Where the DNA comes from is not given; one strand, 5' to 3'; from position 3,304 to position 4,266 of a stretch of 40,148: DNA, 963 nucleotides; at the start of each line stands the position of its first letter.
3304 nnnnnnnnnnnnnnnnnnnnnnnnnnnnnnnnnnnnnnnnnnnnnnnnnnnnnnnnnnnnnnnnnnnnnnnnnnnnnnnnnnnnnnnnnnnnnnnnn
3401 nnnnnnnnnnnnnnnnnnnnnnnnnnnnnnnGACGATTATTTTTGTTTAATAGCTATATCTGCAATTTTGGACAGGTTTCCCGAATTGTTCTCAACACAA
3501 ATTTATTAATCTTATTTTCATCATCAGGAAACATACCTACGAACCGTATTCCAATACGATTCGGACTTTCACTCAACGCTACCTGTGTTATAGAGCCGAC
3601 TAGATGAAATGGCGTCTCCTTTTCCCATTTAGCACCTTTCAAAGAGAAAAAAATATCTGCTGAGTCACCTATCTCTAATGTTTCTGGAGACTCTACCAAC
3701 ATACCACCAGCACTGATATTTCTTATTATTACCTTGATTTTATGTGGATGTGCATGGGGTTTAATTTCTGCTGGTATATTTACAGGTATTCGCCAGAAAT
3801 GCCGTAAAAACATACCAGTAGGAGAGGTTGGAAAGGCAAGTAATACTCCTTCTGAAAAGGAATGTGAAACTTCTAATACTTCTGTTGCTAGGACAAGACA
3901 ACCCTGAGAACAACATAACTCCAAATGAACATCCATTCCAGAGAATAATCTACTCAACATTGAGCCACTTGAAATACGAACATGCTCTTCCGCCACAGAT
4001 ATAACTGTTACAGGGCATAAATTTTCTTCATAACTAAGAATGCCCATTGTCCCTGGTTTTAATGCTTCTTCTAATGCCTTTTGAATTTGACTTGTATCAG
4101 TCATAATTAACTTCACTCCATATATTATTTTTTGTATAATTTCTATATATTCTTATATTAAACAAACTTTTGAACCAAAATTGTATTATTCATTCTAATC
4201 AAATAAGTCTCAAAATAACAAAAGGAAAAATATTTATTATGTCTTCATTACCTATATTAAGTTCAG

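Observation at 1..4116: PilZ c-di-GMP receptor in a tight operon with two tandem membrane-hairpin dynamin-like GTPases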

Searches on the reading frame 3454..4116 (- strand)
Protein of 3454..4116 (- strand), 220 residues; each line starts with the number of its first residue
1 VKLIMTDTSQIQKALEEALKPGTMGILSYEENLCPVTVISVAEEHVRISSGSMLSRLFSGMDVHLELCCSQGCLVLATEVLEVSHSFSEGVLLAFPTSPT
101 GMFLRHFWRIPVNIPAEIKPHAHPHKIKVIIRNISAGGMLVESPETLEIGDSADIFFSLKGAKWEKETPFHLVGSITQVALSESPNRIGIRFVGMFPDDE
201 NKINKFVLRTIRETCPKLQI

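Call 4: search_protein_families(library=pfam, proteins=[window:3454-4116:-], max_evalue=0.1)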
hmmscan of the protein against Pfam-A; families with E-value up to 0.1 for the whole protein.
window:3454-4116:- (220 aa): 1 family
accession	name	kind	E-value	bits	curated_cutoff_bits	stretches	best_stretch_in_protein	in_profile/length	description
PF07238.19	PilZ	-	9.5e-12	45.6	22.5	1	105-208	3-101/102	PilZ domain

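Call 5: search_protein_families(library=ncbifam, proteins=[window:3454-4116:-], max_evalue=0.1)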
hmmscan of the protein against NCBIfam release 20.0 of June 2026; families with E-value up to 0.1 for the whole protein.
window:3454-4116:- (220 aa): 1 family
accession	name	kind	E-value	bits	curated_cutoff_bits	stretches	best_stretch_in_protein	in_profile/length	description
TIGR02266.1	gmx_TIGR02266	paralog_domain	5.3e-06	26.5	68.7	1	126-207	16-95/96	TIGR02266 family protein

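Call 6: search_protein_families(library=padloc, proteins=[window:3454-4116:-], max_evalue=0.1)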
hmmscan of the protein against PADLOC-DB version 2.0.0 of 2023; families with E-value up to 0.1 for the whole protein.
window:3454-4116:- (220 aa): 0 families

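Call 12: find_encoding_contigs(protein=window:3454-4104:-, flank=10000, max_places=6)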
Protein window:3454-4104:- (216 aa): 3 contigs read that carry it; 2 places shown.
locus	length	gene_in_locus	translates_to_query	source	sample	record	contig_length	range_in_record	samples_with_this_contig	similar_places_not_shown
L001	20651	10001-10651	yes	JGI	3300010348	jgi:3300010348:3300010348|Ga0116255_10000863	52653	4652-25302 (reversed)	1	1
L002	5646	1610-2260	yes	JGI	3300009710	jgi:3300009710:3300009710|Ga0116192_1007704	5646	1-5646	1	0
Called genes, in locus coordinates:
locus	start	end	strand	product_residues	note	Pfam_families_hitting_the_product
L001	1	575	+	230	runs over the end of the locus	PF07578:LAB_N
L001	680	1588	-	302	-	PF00763:THF_DHG_CYH, PF02882:THF_DHG_CYH_C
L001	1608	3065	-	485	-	PF02347:GDC-P, PF00266:Aminotran_5, PF21478:GcvP2_C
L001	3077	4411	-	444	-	PF02347:GDC-P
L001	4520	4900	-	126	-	PF01597:GCV_H, PF00364:Biotin_lipoyl (faint)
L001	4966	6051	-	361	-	PF01571:GCV_T, PF08669:GCV_T_C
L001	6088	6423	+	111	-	-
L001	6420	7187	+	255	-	PF01209:Ubie_methyltran, PF13489:Methyltransf_23, PF13847:Methyltransf_31, PF08241:Methyltransf_11, PF08242:Methyltransf_12, PF13649:Methyltransf_25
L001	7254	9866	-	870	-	PF01326:PPDK_N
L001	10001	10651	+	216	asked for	PF07238:PilZ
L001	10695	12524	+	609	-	PF00350:Dynamin_N, PF01926:MMR_HSR1 (weak)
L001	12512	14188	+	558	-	PF03193:RsgA_GTPase (faint), PF01926:MMR_HSR1, PF00350:Dynamin_N (faint)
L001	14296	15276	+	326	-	PF07963:N_methyl, PF07596:SBP_bac_10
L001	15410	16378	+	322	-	PF07963:N_methyl, PF07596:SBP_bac_10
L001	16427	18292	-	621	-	-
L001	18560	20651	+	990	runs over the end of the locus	PF00672:HAMP (weak), PF00512:HisKA, PF02518:HATPase_c, PF00072:Response_reg, PF23198:PDE8A_N (faint), PF00072:Response_reg, PF01627:Hpt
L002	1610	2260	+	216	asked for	PF07238:PilZ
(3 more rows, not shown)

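Call 25: search_protein_families(library=pfam, alignment_id=A2, max_evalue=0.01)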
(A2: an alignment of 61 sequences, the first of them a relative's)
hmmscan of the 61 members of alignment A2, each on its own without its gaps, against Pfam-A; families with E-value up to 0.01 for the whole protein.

A. member 1, L001:9953-10648:+ (232 aa): 1 family
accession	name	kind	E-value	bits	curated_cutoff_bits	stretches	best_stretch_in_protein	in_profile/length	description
PF07238.19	PilZ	-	9.7e-12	45.6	22.5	1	117-220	3-101/102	PilZ domain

B. families by the number of members that match (of 61 scanned): 101 families (the first 25 are shown)
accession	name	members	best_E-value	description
PF00288.32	GHMP_kinases_N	10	2.3e-19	GHMP kinases N terminal domain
PF08544.19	GHMP_kinases_C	10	6e-14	GHMP kinases C terminal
PF22700.2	MVD-like_N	8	2.6e-05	Diphosphomevalonate decarboxylase-like N-terminal domain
PF07238.19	PilZ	6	1.9e-15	PilZ domain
PF01522.26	Polysacc_deac_1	2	9.4e-24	Polysaccharide deacetylase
PF03977.18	OAD_beta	1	2e-156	Na+-transporting oxaloacetate decarboxylase beta subunit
PF05139.19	Erythro_esteras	1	6.2e-115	Erythromycin esterase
PF13620.12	CarboxypepD_reg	1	1.7e-108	Carboxypeptidase regulatory-like domain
PF02601.20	Exonuc_VII_L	1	3.2e-106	Exonuclease VII, large subunit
PF00501.34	AMP-binding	1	1.2e-79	AMP-binding enzyme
PF03109.22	ABC1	1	2.9e-72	ABC1 atypical kinase-like domain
PF13603.12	tRNA-synt_1_2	1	1.4e-65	Leucyl-tRNA synthetase, editing domain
PF00437.27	T2SSE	1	4e-49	Type II/IV secretion system protein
PF06439.18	3keto-disac_hyd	1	7.9e-47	3-keto-disaccharide hydrolase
PF13715.12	CarbopepD_reg_2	1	1.4e-46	CarboxypepD_reg-like domain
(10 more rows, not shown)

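Call 30: find_homologous_proteins(query=window:3454-4104:-)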
Query window:3454-4104:- (216 aa): 14 proteins with E <= 0.001 among 518 candidates.
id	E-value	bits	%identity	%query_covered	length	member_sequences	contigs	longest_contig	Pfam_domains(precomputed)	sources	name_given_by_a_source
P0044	1.4e-139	481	100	100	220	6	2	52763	PF07238.20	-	-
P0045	1.4e-121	422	85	100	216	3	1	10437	PF07238.20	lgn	-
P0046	6.4e-110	384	80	100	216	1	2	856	PF07238.20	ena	-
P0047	1.5e-77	278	56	100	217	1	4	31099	PF07238.20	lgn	-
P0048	6.3e-77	276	56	100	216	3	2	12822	PF07238.20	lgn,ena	-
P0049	1.1e-75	272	55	100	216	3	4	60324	PF07238.20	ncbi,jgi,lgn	-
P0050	2.1e-75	271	57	100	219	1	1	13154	PF07238.20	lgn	-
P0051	2.8e-75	271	56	100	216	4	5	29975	PF07238.20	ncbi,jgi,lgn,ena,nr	ncbi:MAG TPA: PilZ domain-containing protein [Candidatus Hydrogenedens sp.]|nr:PilZ domain-containin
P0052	2.0e-74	268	55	100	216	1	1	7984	PF07238.20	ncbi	-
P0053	3.6e-73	264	54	100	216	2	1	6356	PF07238.20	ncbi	-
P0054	9.2e-72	259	52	100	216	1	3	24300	PF07238.20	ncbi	ncbi:MAG: PilZ domain-containing protein [Candidatus Hydrogenedens sp.]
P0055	5.0e-71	257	53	100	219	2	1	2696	PF07238.20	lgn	-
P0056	9.9e-65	236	52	99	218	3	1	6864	PF07238.20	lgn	-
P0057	1.3e-61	226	50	98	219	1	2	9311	PF07238.20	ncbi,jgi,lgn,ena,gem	-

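Call 32: find_encoding_contigs(protein=P0057, flank=6000, max_places=3)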
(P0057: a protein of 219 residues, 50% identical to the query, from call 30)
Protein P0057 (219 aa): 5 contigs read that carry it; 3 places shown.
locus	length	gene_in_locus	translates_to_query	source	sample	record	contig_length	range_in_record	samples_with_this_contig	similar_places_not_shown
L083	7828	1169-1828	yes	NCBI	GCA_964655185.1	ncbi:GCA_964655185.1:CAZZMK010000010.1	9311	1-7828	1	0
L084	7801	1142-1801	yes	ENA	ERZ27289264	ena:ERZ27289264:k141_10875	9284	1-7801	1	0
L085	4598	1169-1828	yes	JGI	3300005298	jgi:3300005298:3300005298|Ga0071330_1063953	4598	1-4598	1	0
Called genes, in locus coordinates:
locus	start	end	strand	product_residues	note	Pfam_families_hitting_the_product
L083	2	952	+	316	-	?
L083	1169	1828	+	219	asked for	PF07238:PilZ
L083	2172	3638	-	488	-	PF02310:B12-binding, PF04055:Radical_SAM, PF13311:DUF4080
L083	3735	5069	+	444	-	PF00535:Glycos_transf_2, PF13641:Glyco_tranf_2_3, PF13632:Glyco_trans_2_3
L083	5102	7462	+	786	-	-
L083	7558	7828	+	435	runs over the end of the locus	PF01408:GFO_IDH_MocA, PF19051:GFO_IDH_MocA_C2, PF22725:GFO_IDH_MocA_C3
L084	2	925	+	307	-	?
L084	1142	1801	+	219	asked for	PF07238:PilZ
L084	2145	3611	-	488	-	PF02310:B12-binding, PF04055:Radical_SAM, PF13311:DUF4080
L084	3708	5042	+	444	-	PF00535:Glycos_transf_2, PF13641:Glyco_tranf_2_3, PF13632:Glyco_trans_2_3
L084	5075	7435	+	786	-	-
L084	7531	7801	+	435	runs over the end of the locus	PF01408:GFO_IDH_MocA, PF19051:GFO_IDH_MocA_C2, PF22725:GFO_IDH_MocA_C3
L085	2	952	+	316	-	?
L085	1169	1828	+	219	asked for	PF07238:PilZ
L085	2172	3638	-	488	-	PF02310:B12-binding, PF04055:Radical_SAM, PF13311:DUF4080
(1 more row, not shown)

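Call 33: find_encoding_contigs(protein=P0050, flank=6000, max_places=3)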
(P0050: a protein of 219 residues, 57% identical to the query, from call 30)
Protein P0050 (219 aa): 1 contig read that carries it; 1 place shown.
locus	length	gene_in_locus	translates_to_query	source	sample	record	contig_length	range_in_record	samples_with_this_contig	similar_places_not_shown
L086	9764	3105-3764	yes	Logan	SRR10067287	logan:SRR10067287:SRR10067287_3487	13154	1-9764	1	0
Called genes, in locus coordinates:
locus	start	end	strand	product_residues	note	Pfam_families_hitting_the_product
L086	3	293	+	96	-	?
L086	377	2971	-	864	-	PF01326:PPDK_N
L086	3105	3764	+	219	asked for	PF07238:PilZ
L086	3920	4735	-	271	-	-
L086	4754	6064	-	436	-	PF00919:UPF0004, PF04055:Radical_SAM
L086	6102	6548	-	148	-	-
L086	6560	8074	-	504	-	PF02789:Peptidase_M17_N, PF00883:Peptidase_M17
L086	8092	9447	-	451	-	PF00919:UPF0004, PF04055:Radical_SAM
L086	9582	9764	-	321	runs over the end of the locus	PF01073:3Beta_HSD, PF01370:Epimerase, PF02719:Polysacc_synt_2, PF04321:RmlD_sub_bind, PF16363:GDP_Man_Dehyd, PF07993:NAD_binding_4, PF02719:Polysacc_synt_2 (weak)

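Call 34: find_encoding_contigs(protein=P0048, flank=6000, max_places=3)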
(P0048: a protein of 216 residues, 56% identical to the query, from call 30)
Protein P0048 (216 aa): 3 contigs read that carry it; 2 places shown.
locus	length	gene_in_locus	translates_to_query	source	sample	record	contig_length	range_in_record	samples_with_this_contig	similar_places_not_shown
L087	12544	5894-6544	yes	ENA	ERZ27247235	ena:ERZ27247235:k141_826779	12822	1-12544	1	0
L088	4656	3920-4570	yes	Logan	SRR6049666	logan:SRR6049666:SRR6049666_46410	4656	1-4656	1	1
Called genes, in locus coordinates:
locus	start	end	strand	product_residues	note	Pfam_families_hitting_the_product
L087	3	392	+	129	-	?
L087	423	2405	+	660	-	PF00664:ABC_membrane, PF00005:ABC_tran, PF02463:SMC_N (faint)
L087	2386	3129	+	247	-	-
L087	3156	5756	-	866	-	PF01326:PPDK_N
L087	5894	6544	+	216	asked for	PF07238:PilZ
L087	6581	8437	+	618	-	PF00350:Dynamin_N, PF01926:MMR_HSR1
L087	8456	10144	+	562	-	PF03193:RsgA_GTPase (weak), PF01926:MMR_HSR1, PF00350:Dynamin_N (faint)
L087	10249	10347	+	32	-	PF17070:Thx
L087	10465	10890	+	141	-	PF00164:Ribosom_S12_S23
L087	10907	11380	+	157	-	PF00177:Ribosomal_S7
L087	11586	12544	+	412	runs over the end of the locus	?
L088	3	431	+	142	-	?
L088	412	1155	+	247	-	-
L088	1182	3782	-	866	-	PF01326:PPDK_N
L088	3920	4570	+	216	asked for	PF07238:PilZ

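Call 35: find_encoding_contigs(protein=P0056, flank=6000, max_places=3)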
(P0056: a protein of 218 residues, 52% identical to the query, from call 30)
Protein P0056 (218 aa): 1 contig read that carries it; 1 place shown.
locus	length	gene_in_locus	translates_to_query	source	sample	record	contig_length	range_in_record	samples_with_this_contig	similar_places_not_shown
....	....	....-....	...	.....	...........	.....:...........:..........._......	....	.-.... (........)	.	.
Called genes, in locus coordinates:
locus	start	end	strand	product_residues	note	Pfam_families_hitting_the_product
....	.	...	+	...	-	?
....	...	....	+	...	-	-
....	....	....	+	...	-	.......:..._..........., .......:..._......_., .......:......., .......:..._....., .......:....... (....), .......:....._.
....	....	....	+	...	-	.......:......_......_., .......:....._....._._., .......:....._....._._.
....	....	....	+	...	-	-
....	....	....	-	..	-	-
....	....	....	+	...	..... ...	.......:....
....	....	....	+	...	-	?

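Call 36: find_encoding_contigs(protein=P0052, flank=6000, max_places=3)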
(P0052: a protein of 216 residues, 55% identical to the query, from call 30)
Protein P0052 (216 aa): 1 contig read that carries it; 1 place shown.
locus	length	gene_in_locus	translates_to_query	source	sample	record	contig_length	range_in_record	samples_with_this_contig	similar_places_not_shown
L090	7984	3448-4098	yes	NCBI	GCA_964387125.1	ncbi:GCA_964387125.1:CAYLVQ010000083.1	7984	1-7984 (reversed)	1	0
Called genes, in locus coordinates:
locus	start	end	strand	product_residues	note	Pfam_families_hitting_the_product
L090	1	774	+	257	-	?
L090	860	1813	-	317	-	PF01326:PPDK_N (weak)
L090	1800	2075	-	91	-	-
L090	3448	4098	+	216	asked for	PF07238:PilZ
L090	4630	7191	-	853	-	-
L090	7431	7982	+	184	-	?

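Call 44: search_solved_structures(query=A3, max_evalue=0.1)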
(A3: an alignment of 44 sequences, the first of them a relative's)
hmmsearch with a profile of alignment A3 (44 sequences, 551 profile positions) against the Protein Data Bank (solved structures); distinct sequences matched with E-value up to 0.1: 62 (the best 60 are shown).
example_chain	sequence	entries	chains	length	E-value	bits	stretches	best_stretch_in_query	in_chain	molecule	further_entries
12zn_B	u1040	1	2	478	9.6e-06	27.9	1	55-122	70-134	Septin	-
2hjg_A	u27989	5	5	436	2.7e-05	26.4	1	53-79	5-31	GTP-binding protein engA | GTPase Der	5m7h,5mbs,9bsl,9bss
4dcs_A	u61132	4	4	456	2.8e-05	26.4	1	53-79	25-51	GTP-BINDING PROTEIN ENGA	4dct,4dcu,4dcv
9bs0_W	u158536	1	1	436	2.8e-05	26.4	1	53-79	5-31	GTPase Der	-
2j68_A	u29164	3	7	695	3.4e-05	26.1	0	62-91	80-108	BACTERIAL DYNAMIN-LIKE PROTEIN | DYNAMIN FAMILY PROTEIN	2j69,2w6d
1mky_A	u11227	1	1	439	9.2e-05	24.7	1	27-89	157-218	Probable GTP-binding protein engA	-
5dn8_A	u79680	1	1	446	0.00046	22.4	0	53-94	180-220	GTPase Der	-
3j8g_X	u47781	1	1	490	0.00067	21.8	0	54-95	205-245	GTPase Der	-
5x4b_A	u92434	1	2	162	0.0028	19.8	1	53-79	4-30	GTPase Der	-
1wf3_A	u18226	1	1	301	0.0037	19.4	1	54-86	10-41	GTP-binding protein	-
6xrs_A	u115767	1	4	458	0.0057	18.8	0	53-75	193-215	GTPase Der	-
1h65_A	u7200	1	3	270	0.0081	18.3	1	23-83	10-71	CHLOROPLAST OUTER ENVELOPE PROTEIN OEP34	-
1x18_X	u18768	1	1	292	0.01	17.9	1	54-81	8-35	GTP-binding protein era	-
1ega_A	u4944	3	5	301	0.01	17.9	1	54-81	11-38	PROTEIN (GTP-BINDING PROTEIN ERA) | GTP-binding protein era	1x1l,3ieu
8w9m_C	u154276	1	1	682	0.012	17.7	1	53-73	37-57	Nitrate transport ATP-binding protein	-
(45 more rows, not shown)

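Call 49: search_solved_structures(query=A4, max_evalue=1)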
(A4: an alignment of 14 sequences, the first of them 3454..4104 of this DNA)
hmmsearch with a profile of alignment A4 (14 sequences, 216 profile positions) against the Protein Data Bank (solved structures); distinct sequences matched with E-value up to 1: 1.
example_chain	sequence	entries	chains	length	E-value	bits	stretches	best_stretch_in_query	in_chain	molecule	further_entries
5vx6_A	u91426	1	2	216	3.1e-05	26.9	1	87-205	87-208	Uncharacterized protein YpfA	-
